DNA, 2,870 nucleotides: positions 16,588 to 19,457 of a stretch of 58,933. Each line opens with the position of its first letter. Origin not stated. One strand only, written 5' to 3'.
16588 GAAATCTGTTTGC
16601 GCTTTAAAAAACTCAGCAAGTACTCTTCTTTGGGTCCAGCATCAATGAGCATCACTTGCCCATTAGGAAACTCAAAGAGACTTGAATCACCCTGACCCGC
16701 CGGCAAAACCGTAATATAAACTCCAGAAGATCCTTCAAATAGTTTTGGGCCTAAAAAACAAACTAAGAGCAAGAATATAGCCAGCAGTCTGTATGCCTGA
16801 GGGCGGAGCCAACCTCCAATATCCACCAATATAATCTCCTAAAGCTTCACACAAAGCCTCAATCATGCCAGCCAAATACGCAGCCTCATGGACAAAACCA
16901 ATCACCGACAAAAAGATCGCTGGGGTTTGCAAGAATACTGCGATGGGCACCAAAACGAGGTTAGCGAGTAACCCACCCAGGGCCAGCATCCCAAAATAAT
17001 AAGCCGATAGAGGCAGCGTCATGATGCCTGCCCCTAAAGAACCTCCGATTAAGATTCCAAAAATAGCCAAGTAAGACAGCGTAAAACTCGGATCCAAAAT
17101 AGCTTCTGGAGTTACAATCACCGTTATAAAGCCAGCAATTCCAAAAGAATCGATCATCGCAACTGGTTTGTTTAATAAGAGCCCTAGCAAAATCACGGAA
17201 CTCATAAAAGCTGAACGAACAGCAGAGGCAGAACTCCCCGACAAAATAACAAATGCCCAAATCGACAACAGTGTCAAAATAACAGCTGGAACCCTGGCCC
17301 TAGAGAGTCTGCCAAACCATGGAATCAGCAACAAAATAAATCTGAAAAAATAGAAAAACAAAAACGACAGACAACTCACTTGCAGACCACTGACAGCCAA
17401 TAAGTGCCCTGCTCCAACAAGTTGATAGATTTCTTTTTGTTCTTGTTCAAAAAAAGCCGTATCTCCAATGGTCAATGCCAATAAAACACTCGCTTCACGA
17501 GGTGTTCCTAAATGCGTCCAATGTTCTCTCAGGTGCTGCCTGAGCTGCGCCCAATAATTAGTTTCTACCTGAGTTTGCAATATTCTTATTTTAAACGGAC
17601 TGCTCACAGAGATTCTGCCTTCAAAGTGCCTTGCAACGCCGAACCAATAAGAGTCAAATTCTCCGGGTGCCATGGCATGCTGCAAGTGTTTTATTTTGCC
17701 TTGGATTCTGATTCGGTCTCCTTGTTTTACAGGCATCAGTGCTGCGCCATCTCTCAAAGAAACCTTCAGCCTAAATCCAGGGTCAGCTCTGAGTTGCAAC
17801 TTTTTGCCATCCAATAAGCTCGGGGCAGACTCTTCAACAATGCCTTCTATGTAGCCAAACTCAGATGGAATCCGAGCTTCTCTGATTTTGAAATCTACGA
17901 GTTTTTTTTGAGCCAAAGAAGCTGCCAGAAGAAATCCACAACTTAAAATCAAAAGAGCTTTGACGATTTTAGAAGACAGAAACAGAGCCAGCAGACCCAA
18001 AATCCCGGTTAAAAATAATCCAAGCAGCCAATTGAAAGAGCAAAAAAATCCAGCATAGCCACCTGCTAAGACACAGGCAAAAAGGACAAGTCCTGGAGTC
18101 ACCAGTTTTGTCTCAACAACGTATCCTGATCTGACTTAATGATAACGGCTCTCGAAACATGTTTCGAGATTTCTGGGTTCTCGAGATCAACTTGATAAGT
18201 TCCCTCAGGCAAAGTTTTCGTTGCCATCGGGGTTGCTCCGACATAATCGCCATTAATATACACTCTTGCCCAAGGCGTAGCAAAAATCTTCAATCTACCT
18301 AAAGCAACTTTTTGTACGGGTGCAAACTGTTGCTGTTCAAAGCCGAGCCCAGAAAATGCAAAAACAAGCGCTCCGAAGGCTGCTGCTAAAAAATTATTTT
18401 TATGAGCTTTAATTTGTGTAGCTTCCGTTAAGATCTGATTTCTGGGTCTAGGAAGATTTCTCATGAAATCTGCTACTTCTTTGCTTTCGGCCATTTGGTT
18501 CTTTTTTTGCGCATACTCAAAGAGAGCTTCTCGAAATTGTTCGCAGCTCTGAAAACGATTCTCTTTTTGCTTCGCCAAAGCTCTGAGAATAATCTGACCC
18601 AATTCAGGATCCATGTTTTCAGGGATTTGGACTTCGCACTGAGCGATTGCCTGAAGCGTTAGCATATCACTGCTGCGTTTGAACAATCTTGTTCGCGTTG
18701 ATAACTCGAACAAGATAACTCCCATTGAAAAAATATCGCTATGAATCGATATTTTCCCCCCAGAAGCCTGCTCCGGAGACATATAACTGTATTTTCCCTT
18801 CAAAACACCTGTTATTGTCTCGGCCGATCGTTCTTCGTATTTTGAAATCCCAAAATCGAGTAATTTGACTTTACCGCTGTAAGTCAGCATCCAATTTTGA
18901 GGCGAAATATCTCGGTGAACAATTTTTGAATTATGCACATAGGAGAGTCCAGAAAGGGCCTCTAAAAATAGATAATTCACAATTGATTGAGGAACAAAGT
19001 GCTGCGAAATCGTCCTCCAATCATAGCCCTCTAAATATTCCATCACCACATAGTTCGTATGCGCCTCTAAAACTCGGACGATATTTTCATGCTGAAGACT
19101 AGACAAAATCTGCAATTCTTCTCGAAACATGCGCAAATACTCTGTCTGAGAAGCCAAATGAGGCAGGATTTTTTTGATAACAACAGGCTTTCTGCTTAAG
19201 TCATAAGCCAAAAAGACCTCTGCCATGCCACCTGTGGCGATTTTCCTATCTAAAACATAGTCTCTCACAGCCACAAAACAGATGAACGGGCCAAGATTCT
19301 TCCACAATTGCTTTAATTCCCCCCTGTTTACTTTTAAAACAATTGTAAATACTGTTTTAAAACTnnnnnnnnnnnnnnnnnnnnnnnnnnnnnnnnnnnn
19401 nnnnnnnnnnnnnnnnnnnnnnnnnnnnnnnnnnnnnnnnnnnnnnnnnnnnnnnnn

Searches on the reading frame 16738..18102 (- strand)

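Call 9: search_protein_families(library=pfam, proteins=[window:16738-18102:-], max_evalue=0.001)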
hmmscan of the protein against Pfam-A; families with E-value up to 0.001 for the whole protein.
window:16738-18102:- (455 aa): 2 families
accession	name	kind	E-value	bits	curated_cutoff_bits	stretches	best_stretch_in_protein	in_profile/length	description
PF03772.21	Competence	-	2.9e-33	115.8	23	2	210-352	1-136/270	Competence protein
PF13567.11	DUF4131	-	3.1e-06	27.4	31.6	1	25-152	8-145/165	Domain of unknown function (DUF4131)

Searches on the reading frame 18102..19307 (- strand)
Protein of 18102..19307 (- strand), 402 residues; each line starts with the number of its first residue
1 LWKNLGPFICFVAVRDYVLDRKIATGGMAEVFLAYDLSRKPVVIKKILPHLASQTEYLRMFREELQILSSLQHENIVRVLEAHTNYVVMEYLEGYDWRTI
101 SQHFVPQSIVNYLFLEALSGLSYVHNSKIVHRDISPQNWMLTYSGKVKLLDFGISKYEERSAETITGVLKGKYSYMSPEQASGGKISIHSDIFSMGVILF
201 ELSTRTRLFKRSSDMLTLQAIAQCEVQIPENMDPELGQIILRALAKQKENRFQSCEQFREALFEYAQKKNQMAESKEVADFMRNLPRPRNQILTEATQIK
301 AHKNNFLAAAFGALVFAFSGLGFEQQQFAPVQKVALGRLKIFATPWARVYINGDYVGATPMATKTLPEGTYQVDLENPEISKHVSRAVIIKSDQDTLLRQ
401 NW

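Call 9: search_protein_families(library=pfam, proteins=[window:18102-19307:-], max_evalue=0.001)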
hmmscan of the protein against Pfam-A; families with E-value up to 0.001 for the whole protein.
window:18102-19307:- (402 aa): 5 families
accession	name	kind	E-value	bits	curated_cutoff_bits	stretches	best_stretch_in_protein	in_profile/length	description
PF00069.31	Pkinase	-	2.2e-41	142.5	31.7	1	17-256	1-256/263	Protein kinase domain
PF07714.23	PK_Tyr_Ser-Thr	-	1.5e-31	110.1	23.1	1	19-253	3-250/258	Protein tyrosine and serine/threonine kinase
PF08308.17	PEGA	-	3e-08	33.9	20.8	1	347-378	13-44/71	PEGA domain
PF01163.29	RIO1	-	7.7e-06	26.1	22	1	62-153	56-149/187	RIO domain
PF03109.22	ABC1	-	3.9e-05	23.3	22.9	1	82-160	140-219/244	ABC1 atypical kinase-like domain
